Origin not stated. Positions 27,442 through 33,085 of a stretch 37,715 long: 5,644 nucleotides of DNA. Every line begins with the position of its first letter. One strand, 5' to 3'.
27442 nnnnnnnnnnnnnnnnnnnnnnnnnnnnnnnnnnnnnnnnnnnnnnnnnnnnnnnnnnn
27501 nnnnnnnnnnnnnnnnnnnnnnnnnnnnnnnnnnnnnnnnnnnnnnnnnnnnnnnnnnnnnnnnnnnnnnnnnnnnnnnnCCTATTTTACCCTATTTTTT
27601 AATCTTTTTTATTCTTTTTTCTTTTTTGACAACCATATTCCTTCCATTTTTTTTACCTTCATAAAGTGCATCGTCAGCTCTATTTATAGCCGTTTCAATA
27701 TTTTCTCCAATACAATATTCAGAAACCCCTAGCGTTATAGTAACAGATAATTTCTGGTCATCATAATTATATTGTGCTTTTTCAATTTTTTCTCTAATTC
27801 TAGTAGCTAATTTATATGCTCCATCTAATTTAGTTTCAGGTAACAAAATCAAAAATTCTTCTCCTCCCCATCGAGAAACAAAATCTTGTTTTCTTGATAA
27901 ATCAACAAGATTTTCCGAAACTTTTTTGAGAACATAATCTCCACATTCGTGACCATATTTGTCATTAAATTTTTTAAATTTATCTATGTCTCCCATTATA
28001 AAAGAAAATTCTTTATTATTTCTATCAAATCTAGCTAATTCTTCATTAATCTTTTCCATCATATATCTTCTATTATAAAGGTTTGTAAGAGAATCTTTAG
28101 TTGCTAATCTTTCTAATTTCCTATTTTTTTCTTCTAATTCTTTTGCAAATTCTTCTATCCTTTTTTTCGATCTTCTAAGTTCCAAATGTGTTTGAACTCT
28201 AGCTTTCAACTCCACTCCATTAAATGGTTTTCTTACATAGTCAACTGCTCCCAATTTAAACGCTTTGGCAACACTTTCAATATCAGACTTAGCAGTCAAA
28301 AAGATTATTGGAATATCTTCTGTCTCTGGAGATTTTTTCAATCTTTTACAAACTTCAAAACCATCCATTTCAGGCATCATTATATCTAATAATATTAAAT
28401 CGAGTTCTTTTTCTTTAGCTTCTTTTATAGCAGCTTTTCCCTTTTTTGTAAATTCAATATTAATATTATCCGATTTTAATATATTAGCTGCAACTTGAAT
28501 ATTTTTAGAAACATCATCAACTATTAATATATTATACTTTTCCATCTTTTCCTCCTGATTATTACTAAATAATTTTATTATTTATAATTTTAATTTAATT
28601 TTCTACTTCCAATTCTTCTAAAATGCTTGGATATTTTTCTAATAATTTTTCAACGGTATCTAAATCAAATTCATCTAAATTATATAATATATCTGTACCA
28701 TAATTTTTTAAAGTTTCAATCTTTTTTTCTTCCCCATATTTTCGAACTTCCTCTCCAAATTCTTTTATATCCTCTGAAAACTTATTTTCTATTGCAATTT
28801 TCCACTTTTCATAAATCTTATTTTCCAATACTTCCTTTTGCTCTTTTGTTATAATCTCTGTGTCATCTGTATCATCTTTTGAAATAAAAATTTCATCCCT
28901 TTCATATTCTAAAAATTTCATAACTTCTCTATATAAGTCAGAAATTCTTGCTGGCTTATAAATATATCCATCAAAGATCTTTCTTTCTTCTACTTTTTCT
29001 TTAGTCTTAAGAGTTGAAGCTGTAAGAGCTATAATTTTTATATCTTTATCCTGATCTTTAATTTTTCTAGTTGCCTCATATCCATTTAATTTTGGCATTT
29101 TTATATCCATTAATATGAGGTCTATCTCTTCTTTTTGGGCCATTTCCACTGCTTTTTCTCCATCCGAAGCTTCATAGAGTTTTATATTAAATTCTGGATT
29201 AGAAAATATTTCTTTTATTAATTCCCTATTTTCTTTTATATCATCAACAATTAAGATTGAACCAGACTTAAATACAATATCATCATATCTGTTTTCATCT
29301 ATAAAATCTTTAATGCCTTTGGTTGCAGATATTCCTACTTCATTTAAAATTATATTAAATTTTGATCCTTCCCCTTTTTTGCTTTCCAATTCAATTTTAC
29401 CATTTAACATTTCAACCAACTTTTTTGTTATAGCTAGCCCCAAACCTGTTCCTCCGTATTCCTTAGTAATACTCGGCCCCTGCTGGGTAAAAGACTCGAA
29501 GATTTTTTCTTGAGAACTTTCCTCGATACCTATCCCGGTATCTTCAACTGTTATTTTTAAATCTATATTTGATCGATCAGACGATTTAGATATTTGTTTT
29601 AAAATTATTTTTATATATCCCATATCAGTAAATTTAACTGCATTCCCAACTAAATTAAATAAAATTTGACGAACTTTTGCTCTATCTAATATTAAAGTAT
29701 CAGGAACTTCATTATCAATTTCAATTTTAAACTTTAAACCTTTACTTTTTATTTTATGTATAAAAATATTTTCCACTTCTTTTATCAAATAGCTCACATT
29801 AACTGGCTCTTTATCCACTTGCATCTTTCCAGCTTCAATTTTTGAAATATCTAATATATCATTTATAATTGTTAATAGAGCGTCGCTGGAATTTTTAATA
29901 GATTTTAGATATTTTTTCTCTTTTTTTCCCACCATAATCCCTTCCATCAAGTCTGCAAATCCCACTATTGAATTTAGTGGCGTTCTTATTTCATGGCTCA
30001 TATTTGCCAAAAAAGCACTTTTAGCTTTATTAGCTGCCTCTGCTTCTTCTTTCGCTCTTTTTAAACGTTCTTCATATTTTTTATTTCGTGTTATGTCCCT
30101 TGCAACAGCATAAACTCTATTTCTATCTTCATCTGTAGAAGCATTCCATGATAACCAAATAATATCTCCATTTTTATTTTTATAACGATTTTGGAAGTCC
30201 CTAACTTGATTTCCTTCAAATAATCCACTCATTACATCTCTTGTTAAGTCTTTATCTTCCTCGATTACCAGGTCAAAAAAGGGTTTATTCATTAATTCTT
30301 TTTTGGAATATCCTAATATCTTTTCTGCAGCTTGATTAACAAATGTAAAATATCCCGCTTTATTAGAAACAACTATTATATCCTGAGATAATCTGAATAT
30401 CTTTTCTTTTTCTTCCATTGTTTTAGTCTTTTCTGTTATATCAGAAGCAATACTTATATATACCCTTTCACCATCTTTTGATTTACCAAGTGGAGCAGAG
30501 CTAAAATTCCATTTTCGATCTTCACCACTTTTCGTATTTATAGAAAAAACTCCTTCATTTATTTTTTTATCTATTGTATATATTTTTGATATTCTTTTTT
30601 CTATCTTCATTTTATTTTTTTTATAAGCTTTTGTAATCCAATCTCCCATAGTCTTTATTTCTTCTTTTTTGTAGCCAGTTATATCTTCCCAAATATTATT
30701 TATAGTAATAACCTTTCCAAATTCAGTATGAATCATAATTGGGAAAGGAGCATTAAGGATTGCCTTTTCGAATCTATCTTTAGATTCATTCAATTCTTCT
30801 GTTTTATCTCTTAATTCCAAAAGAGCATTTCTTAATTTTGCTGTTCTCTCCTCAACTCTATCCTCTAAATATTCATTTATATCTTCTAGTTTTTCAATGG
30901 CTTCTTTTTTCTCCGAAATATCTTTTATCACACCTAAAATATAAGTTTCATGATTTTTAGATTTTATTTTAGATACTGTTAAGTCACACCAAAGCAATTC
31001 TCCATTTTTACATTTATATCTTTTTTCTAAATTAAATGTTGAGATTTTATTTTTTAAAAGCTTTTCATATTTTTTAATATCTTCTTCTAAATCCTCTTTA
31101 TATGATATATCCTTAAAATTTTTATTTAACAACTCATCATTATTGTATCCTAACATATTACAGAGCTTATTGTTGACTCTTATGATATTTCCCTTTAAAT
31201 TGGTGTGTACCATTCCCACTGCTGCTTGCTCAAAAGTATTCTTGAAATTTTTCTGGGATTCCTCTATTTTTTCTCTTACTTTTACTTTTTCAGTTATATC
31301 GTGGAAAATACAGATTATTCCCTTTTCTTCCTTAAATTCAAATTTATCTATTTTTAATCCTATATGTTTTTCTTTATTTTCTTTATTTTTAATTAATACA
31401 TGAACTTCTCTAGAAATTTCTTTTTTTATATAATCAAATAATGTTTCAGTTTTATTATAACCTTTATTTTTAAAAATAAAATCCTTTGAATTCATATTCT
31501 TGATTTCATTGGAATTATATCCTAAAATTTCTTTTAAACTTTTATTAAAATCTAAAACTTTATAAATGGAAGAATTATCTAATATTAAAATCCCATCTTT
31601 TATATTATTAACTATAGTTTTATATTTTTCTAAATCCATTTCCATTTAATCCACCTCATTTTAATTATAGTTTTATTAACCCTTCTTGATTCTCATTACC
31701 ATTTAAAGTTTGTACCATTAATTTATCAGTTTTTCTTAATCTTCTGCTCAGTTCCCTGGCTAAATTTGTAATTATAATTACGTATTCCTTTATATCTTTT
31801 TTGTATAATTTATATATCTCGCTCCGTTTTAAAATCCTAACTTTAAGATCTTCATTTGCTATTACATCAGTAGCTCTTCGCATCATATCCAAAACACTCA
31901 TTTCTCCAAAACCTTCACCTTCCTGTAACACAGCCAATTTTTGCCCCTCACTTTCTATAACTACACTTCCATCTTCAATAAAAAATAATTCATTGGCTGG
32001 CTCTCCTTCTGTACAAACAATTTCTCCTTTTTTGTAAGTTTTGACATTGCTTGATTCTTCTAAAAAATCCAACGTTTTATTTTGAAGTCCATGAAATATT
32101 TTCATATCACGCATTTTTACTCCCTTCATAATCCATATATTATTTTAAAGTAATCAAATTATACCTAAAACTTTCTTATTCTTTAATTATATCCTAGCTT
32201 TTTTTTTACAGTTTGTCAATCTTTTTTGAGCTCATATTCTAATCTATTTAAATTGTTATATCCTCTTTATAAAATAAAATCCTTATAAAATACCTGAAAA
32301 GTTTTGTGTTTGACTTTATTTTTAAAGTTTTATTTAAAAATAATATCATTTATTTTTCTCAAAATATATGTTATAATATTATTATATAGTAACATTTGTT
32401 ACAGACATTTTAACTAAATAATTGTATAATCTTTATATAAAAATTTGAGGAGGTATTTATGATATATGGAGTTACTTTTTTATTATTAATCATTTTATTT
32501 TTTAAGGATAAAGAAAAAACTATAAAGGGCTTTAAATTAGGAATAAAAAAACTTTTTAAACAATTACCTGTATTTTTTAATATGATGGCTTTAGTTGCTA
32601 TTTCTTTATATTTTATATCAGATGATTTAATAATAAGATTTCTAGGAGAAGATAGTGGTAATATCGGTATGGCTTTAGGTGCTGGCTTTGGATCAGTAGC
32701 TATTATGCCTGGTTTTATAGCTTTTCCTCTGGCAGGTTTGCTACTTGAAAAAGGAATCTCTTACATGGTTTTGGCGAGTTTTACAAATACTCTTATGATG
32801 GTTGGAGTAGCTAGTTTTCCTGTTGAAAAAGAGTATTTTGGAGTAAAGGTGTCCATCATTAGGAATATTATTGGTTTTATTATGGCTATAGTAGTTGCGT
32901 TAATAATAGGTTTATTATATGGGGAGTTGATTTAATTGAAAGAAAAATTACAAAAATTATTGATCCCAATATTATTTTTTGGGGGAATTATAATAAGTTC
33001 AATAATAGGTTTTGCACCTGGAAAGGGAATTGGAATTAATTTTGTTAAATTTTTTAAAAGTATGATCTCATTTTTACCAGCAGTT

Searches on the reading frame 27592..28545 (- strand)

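Call 36: search_protein_families(library=pfam, proteins=[window:27592-28545:-], max_evalue=0.00001)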
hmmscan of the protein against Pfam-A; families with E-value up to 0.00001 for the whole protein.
window:27592-28545:- (317 aa): 2 families
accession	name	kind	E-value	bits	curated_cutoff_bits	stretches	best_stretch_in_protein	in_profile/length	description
PF00990.26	GGDEF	-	4.8e-48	163.4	23.8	1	149-303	2-160/161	Diguanylate cyclase, GGDEF domain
PF00072.30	Response_reg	-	4.1e-31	107.9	30.2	1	6-118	1-111/111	Response regulator receiver domain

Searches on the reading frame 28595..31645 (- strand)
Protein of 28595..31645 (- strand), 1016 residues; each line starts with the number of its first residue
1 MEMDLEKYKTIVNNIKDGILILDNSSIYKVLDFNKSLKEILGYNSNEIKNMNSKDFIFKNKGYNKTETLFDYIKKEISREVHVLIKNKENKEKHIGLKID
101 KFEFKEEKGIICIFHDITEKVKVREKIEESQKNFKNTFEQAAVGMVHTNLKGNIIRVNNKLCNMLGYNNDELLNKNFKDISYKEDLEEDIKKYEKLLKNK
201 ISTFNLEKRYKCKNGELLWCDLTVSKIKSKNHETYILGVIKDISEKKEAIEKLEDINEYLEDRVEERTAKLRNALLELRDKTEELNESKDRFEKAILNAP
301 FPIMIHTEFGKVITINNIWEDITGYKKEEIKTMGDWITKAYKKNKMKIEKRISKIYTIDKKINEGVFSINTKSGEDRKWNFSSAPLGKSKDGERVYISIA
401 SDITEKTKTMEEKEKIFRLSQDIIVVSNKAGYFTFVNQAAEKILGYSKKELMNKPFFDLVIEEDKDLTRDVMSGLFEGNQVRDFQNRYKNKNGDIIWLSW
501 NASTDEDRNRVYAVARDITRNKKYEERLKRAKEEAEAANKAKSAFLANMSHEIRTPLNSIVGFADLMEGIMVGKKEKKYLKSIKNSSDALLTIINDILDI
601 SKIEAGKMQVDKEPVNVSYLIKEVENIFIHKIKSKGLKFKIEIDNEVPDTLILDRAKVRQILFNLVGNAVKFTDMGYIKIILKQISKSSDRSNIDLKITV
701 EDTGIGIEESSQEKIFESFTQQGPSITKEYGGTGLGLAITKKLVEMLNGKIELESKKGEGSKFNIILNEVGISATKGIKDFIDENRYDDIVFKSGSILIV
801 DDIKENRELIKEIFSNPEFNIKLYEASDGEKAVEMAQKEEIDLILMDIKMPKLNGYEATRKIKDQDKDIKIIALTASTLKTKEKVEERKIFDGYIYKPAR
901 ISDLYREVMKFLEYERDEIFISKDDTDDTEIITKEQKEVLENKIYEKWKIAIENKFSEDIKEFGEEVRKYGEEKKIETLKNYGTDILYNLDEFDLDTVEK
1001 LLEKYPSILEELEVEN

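Call 36: search_protein_families(library=pfam, proteins=[window:28595-31645:-], max_evalue=0.00001)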
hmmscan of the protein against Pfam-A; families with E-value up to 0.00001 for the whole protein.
window:28595-31645:- (1016 aa): 9 families
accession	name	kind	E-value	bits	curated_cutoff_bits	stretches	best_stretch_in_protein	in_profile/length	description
PF13426.13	PAS_9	-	2.8e-44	150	27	3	144-245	3-103/103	PAS domain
PF00989.32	PAS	-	2e-37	128.1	22.6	2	412-509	2-102/113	PAS fold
PF08447.18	PAS_3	-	2.3e-32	111.6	25.6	2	154-239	1-88/89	PAS fold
PF02518.31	HATPase_c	-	4.8e-26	91.8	26.4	1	654-767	2-107/111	Histidine kinase-, DNA gyrase B-, and HSP90-like ATPase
PF13188.13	PAS_8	-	8.6e-26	89.4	21.8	0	6-48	1-38/65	PAS domain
PF00072.30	Response_reg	-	6.3e-23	81.5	30.2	1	797-906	1-108/111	Response regulator receiver domain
PF00512.31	HisKA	-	5.6e-20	71.6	26.9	1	541-606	1-66/66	His Kinase A (phospho-acceptor) domain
PF08448.16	PAS_4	-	3.3e-18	66.4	23.1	1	419-521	3-108/110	PAS fold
PF18095.7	PAS_12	-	1.1e-06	28.8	22.6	0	423-499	59-132/153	UPF0242 C-terminal PAS-like domain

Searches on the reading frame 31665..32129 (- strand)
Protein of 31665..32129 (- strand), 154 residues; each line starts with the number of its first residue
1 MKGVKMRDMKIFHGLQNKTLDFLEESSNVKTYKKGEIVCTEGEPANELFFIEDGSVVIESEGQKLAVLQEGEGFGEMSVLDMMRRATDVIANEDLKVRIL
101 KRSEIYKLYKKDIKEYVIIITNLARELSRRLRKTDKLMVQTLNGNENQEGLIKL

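Call 36: search_protein_families(library=pfam, proteins=[window:31665-32129:-], max_evalue=0.00001)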
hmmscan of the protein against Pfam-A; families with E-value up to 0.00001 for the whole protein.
window:31665-32129:- (154 aa): 1 family
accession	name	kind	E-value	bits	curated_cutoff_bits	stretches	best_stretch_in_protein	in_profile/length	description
PF00027.35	cNMP_binding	-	3.1e-18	66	27.5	1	30-112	2-89/89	Cyclic nucleotide-binding domain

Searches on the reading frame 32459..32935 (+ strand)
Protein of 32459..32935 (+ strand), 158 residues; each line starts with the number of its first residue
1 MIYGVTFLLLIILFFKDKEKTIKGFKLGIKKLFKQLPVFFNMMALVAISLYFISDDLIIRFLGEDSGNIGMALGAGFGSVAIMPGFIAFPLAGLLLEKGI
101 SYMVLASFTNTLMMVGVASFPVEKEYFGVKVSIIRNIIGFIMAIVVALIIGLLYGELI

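Call 36: search_protein_families(library=pfam, proteins=[window:32459-32935:+], max_evalue=0.00001)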
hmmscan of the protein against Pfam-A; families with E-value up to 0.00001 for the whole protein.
window:32459-32935:+ (158 aa): 1 family
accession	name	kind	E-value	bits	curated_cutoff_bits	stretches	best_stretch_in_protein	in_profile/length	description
PF03773.19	ArsP_1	-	3.4e-06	26.9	32.3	1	32-153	13-134/294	Predicted permease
